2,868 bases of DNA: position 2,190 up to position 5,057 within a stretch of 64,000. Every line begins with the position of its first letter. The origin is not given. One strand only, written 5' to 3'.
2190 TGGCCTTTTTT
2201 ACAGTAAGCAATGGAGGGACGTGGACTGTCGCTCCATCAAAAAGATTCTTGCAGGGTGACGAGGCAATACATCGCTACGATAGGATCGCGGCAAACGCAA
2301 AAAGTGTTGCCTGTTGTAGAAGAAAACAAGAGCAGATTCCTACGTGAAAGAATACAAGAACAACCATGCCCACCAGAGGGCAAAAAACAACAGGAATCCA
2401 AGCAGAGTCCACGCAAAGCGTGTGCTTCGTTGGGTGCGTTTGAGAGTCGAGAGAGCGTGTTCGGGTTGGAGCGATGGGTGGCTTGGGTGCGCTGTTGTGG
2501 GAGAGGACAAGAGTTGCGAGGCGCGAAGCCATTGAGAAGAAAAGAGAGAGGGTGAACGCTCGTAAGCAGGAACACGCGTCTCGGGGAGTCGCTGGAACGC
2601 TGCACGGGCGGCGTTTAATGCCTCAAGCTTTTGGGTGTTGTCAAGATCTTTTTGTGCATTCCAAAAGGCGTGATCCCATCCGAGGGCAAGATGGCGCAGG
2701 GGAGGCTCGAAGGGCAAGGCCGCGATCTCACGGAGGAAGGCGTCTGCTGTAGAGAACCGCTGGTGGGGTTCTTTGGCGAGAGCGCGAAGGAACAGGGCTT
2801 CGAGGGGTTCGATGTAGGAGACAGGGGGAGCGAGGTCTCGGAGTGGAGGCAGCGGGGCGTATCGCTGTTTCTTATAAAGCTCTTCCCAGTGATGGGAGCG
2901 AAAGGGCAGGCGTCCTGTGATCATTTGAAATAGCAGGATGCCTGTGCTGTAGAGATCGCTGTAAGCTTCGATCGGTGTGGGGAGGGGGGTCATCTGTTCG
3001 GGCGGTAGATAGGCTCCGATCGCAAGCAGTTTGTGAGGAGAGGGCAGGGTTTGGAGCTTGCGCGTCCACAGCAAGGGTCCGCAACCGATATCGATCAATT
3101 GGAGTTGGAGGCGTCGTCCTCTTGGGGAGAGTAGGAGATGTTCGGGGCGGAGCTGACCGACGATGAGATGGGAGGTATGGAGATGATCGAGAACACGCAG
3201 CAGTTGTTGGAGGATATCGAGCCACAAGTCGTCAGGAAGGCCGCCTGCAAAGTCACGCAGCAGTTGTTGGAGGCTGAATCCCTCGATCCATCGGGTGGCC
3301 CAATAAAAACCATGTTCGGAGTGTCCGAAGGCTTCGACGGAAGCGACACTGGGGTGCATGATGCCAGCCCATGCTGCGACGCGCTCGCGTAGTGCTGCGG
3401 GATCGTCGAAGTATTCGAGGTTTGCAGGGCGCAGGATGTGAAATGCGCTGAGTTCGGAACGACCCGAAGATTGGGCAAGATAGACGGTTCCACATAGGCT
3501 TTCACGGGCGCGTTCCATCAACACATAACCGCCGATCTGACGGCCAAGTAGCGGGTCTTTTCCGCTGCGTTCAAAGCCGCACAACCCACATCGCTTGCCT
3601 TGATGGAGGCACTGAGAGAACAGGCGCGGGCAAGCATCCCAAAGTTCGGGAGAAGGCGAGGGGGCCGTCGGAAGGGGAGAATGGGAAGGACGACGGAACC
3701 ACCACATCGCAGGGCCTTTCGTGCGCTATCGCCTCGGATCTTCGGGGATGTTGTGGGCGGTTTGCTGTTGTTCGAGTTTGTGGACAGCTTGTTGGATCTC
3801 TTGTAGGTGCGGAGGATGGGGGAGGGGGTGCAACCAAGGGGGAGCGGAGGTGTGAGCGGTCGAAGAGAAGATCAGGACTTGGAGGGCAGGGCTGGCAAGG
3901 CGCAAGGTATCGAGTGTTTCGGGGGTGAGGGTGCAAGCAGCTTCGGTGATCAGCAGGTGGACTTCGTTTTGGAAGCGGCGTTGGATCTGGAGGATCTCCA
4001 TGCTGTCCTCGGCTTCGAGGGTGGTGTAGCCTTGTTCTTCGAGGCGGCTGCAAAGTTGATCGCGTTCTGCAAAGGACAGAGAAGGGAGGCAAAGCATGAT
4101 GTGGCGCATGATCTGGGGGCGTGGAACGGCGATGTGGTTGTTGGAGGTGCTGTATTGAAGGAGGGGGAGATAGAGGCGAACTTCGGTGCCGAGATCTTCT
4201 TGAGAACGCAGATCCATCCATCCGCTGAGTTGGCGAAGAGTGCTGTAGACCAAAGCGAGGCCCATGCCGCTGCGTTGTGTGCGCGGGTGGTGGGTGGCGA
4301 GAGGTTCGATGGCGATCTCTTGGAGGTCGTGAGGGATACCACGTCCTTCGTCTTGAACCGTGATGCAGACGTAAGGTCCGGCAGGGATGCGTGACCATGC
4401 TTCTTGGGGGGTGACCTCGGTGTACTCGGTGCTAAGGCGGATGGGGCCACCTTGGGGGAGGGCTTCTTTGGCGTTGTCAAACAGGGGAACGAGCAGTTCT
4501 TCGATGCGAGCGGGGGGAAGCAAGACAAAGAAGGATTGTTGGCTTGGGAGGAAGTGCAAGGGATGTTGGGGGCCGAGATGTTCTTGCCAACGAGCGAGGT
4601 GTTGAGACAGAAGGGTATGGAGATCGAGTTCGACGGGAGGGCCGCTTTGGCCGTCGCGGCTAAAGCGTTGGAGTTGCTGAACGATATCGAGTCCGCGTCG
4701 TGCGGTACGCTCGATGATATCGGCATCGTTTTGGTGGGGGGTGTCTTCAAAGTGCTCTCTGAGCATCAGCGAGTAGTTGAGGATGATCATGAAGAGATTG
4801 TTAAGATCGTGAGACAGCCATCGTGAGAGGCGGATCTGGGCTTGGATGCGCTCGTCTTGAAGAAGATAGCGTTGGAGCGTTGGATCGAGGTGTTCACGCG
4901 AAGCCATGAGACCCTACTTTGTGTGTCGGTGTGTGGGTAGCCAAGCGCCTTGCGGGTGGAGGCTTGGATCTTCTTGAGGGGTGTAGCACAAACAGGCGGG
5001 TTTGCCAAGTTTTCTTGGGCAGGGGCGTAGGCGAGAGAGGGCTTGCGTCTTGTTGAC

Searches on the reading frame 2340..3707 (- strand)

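Call 53: search_protein_families(library=pfam, proteins=[window:2340-3707:-], max_evalue=0.0001)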
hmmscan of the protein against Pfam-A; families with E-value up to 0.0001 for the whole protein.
window:2340-3707:- (455 aa): 2 families
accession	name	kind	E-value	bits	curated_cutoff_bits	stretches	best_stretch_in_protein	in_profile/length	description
PF00069.31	Pkinase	-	2.3e-16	60.4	31.7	1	73-323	13-257/263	Protein kinase domain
PF07714.23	PK_Tyr_Ser-Thr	-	2.6e-05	24.1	23.1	1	109-319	51-250/258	Protein tyrosine and serine/threonine kinase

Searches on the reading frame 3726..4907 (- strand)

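Call 53: search_protein_families(library=pfam, proteins=[window:3726-4907:-], max_evalue=0.0001)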
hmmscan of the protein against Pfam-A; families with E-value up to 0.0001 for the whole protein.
window:3726-4907:- (393 aa): 2 families
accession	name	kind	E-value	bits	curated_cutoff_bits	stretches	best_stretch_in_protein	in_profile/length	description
PF02518.31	HATPase_c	-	9.5e-14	52.2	26.4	1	133-249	4-109/111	Histidine kinase-, DNA gyrase B-, and HSP90-like ATPase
PF00512.31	HisKA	-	3.3e-05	24.3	26.9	1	30-85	8-63/66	His Kinase A (phospho-acceptor) domain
